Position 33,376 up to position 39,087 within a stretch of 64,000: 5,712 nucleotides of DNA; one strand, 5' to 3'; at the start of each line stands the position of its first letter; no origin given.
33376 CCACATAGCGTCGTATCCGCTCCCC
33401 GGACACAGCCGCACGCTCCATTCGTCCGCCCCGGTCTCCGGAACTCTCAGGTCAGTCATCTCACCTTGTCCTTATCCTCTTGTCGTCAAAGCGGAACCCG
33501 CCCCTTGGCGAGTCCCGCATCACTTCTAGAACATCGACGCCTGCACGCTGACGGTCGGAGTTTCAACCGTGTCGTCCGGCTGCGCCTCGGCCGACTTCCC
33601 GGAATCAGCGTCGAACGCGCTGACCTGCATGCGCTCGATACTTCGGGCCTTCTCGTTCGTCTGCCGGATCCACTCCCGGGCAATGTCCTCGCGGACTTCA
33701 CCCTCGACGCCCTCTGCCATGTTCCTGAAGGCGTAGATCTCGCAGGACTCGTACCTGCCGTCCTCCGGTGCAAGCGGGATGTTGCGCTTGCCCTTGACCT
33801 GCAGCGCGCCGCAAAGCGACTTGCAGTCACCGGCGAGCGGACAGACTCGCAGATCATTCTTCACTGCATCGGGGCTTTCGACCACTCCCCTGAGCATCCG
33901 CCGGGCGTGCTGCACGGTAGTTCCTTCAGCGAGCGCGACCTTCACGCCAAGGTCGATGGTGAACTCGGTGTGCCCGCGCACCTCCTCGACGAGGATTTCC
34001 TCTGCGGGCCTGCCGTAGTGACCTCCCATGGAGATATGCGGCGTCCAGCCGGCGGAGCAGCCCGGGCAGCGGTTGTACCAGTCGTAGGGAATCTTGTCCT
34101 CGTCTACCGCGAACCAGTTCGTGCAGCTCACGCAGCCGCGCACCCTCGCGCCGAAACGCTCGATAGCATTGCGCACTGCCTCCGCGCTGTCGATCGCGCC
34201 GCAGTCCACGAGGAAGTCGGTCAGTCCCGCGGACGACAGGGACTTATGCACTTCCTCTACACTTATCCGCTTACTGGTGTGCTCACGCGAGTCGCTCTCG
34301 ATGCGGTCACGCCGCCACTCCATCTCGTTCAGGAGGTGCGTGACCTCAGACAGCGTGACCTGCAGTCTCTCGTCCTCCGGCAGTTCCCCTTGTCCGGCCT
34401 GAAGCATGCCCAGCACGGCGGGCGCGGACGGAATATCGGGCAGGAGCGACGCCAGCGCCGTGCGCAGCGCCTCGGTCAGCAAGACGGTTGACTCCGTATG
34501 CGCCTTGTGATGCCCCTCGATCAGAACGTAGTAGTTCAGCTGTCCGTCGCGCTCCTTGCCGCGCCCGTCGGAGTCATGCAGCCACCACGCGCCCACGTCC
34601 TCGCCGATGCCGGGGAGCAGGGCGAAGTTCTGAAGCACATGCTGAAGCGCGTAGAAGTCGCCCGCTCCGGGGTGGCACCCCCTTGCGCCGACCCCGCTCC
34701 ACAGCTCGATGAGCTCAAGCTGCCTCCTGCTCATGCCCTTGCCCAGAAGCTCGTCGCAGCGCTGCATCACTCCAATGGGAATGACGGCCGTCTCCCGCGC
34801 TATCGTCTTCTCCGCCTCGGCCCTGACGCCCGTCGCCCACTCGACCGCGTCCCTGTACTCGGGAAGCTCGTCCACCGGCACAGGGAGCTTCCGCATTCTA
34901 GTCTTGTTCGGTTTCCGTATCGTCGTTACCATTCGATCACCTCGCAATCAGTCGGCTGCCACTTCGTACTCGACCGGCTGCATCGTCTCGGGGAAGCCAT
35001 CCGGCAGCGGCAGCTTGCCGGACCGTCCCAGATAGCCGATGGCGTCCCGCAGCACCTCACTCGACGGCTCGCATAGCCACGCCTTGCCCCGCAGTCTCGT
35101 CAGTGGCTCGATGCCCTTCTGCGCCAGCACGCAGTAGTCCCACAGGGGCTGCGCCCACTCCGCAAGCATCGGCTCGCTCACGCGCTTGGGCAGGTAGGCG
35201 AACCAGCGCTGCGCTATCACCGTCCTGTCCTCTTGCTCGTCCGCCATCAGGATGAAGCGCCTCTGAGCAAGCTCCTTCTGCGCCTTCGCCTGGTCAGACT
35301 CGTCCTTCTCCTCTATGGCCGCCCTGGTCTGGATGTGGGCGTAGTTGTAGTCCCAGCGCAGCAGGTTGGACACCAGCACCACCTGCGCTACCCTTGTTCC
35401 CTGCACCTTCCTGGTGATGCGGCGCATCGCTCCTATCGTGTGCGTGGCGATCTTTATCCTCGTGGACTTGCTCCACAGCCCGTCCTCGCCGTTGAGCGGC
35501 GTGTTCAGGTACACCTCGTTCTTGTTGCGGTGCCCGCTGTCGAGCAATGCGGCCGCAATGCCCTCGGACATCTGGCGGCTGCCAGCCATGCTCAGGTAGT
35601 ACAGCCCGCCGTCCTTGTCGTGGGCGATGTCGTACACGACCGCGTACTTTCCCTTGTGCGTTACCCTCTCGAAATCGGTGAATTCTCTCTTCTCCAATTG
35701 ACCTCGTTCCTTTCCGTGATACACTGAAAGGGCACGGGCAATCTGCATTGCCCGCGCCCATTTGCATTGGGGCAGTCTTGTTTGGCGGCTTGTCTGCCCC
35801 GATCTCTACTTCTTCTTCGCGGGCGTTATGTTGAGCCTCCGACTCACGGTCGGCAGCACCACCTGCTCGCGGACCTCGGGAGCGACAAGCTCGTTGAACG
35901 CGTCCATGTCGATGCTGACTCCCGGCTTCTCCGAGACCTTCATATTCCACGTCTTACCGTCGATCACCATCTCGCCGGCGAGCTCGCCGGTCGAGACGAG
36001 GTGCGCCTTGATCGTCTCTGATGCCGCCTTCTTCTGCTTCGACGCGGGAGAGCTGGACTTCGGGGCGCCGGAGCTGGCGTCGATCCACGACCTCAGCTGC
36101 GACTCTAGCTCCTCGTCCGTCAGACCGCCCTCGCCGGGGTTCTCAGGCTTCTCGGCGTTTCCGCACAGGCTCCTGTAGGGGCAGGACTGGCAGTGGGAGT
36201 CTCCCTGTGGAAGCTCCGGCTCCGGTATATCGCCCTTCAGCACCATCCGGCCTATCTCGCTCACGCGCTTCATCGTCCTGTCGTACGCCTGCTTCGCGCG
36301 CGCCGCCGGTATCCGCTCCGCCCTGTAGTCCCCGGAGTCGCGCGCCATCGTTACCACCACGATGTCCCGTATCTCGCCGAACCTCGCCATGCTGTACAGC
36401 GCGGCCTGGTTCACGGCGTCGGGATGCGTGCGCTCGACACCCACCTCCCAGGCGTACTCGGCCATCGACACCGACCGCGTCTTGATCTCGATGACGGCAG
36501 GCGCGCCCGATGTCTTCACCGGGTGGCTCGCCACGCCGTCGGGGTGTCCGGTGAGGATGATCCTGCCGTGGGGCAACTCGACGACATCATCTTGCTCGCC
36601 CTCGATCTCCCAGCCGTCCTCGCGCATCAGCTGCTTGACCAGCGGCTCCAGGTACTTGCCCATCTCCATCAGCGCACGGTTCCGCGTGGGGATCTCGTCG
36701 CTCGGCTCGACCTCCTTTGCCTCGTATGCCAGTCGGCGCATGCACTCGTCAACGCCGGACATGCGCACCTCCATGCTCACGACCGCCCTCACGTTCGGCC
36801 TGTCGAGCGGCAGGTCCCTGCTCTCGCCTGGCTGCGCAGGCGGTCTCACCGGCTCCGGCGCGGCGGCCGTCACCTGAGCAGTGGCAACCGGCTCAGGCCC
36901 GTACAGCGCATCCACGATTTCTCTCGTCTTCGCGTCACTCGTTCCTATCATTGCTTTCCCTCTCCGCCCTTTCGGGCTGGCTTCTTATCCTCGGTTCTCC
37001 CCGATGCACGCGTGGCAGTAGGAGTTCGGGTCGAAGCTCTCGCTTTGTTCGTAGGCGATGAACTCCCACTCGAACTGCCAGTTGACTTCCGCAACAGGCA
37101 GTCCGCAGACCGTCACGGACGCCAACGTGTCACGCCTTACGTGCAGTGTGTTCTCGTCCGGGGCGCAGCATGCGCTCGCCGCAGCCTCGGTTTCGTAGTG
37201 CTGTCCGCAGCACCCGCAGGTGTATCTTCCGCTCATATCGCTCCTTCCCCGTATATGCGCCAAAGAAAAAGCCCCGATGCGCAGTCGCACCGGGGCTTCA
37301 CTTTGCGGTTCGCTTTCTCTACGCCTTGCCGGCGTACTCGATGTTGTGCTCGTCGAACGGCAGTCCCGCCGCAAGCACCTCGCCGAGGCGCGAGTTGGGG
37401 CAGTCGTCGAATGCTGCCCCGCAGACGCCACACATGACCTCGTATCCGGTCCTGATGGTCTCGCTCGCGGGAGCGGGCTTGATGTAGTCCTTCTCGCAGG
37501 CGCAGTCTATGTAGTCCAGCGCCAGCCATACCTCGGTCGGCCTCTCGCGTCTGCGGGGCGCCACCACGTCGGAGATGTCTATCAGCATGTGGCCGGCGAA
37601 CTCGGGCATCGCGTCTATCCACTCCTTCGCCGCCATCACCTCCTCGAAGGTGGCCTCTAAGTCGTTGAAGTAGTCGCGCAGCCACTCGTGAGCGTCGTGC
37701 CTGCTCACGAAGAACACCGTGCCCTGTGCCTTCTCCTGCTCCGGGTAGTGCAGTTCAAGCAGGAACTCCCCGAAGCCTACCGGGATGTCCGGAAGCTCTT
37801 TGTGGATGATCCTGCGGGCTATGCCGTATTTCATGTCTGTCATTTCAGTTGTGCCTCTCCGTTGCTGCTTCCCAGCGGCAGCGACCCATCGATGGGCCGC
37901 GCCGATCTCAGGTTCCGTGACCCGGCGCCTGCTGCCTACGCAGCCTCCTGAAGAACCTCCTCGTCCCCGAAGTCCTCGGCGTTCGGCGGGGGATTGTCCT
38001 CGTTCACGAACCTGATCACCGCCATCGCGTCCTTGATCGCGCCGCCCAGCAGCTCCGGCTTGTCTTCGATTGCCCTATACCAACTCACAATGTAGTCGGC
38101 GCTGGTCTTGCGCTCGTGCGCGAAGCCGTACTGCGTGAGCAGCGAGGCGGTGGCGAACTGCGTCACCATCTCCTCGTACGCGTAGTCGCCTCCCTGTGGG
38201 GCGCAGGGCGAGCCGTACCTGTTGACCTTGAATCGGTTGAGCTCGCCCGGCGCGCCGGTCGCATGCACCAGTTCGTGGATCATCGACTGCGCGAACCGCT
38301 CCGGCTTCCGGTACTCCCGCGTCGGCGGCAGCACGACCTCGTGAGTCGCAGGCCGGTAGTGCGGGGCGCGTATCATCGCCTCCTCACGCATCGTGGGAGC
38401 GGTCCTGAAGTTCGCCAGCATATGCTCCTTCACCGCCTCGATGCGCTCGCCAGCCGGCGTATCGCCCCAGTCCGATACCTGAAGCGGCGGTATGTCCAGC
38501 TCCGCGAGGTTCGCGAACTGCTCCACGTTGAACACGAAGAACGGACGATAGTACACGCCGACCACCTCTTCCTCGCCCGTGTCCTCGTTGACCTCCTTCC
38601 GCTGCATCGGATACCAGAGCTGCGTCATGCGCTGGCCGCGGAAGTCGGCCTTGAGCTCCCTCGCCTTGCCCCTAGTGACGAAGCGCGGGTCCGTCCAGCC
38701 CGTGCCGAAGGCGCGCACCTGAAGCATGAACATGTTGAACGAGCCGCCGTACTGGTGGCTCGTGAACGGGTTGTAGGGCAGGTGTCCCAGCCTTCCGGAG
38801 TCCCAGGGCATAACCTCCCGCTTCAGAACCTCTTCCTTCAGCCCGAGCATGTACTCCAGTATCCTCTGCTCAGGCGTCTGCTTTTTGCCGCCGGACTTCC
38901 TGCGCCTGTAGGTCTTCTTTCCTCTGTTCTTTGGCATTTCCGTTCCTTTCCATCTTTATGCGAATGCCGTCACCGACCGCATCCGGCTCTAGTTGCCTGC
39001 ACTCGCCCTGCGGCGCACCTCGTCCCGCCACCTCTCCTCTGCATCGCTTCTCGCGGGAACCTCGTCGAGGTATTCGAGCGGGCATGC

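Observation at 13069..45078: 32-kb unidirectional block mixing host-type replisome genes with mobile-element recombination and anti-restriction genes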

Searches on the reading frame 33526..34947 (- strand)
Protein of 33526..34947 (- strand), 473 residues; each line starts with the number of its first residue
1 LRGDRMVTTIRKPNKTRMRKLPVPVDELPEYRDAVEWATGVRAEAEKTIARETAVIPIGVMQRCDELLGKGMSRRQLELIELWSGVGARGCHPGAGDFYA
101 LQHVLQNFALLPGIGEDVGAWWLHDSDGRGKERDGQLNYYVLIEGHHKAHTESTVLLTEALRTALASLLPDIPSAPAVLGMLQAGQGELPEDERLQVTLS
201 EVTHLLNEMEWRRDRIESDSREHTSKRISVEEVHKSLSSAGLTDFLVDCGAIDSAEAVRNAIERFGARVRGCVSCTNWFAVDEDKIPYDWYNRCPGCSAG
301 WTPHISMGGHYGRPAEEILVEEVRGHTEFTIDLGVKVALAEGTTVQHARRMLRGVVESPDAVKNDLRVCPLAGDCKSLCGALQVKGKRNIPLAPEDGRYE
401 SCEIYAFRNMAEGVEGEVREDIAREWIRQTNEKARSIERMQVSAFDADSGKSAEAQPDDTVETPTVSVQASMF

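Call 9: search_protein_families(library=pfam, proteins=[window:33526-34947:-], max_evalue=0.01)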
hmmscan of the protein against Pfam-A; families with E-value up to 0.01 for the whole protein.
window:33526-34947:- (473 aa): 0 families

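Call 19: search_protein_families(library=phrogs, proteins=[window:33526-34947:-], max_evalue=0.01)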
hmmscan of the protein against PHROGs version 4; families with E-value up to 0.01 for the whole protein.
window:33526-34947:- (473 aa): 0 families

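Call 58: search_solved_structures(query=window:33526-34947:-, max_evalue=1)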
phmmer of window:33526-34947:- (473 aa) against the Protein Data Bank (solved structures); distinct sequences matched with E-value up to 1: 7.
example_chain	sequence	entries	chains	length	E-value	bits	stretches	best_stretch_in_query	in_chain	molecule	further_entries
3jqh_A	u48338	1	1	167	0.11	14.7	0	179-205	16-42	C-type lectin domain family 4 member M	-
2qqd_B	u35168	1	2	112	0.44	12.7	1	163-229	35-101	Pyruvoyl-dependent arginine decarboxylase (EC 4.1.1.19) (PvlArgDC)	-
5obz_B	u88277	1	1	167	0.45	12.7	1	271-308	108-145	Putative transcription factor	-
2qqc_B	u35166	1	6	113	0.45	12.7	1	163-229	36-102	Pyruvoyl-dependent arginine decarboxylase subunit alpha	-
1mt1_B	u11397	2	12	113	0.46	12.6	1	163-229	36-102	PYRUVOYL-DEPENDENT ARGININE DECARBOXYLASE ALPHA CHAIN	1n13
5nus_B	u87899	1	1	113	0.48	12.6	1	271-309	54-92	p44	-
9rgw_A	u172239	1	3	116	0.75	11.9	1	153-233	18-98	sc-apCC3-CW2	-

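Call 79: search_protein_families(library=ncbifam, proteins=[window:33526-34947:-], max_evalue=0.001)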
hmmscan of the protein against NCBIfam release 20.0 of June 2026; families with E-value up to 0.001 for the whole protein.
window:33526-34947:- (473 aa): 0 families

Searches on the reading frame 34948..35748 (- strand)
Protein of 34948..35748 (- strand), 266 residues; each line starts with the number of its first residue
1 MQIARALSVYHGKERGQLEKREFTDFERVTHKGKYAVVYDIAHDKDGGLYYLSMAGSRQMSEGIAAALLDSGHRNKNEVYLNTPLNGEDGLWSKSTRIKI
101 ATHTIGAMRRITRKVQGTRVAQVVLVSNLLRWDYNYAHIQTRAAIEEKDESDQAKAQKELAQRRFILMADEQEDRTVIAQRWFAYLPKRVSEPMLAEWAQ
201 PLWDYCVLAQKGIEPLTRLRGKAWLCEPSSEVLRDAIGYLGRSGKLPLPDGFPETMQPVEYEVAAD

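Call 10: search_protein_families(library=pfam, proteins=[window:34948-35748:-], max_evalue=0.01)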
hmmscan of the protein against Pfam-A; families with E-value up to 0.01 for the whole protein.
window:34948-35748:- (266 aa): 0 families

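Call 19: search_protein_families(library=phrogs, proteins=[window:34948-35748:-], max_evalue=0.01)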
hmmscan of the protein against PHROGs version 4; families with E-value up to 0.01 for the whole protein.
window:34948-35748:- (266 aa): 0 families

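Call 60: search_solved_structures(query=window:34948-35748:-, max_evalue=1)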
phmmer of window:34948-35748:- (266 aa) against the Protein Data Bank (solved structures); distinct sequences matched with E-value up to 1: 2.
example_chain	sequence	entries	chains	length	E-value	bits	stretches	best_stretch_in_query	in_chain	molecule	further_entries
7qlh_A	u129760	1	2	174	0.17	14.5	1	44-109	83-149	S-layer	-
8q1o_A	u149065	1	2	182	0.2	14.4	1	44-109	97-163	S-layer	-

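Call 79: search_protein_families(library=ncbifam, proteins=[window:34948-35748:-], max_evalue=0.001)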
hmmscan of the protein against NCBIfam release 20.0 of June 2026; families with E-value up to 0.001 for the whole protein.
window:34948-35748:- (266 aa): 0 families

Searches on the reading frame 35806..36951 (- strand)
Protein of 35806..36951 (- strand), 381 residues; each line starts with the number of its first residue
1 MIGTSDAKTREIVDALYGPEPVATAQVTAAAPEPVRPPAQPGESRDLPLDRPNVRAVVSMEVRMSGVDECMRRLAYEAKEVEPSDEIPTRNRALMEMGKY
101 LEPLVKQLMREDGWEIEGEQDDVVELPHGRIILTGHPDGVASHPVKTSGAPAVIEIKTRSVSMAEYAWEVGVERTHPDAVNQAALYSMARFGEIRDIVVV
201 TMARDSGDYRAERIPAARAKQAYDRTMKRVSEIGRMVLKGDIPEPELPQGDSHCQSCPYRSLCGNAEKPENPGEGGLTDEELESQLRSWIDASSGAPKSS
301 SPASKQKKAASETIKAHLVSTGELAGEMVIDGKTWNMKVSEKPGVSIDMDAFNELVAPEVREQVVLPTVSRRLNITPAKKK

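Call 10: search_protein_families(library=pfam, proteins=[window:35806-36951:-], max_evalue=0.01)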
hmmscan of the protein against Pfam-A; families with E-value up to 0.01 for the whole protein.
window:35806-36951:- (381 aa): 1 family
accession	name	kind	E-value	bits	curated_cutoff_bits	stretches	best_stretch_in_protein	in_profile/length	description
PF12705.13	PDDEXK_1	-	7.1e-06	26.6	22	1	85-263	83-246/247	PD-(D/E)XK nuclease superfamily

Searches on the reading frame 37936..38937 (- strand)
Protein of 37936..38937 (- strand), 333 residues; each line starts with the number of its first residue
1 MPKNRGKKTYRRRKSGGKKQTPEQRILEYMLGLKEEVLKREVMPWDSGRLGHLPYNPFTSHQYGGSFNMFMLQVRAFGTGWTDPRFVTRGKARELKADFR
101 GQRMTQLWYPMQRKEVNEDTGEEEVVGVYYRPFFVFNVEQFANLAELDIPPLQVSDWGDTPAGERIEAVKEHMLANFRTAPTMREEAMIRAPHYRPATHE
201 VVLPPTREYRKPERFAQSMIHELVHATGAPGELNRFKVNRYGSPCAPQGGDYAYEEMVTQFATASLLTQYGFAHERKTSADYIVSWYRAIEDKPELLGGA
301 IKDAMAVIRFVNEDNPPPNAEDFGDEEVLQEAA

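Call 10: search_protein_families(library=pfam, proteins=[window:37936-38937:-], max_evalue=0.01)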
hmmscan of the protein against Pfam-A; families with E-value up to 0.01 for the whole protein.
window:37936-38937:- (333 aa): 2 families
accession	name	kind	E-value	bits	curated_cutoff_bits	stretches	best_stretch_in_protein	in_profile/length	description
PF18818.7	MPTase-PolyVal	-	3.5e-17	63.1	27.5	1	192-295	21-118/126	Zincin-like metallopeptidase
PF08401.16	ArdcN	-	7.6e-09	36.3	22.6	1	27-125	8-112/123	N-terminal domain of anti-restriction factor ArdC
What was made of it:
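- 37936..38937 (-): ArdC anti-restriction protein (ssDNA-binding N-terminal domain plus zincin peptidase). Pfam ArdcN and MPTase-PolyVal (call 10).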
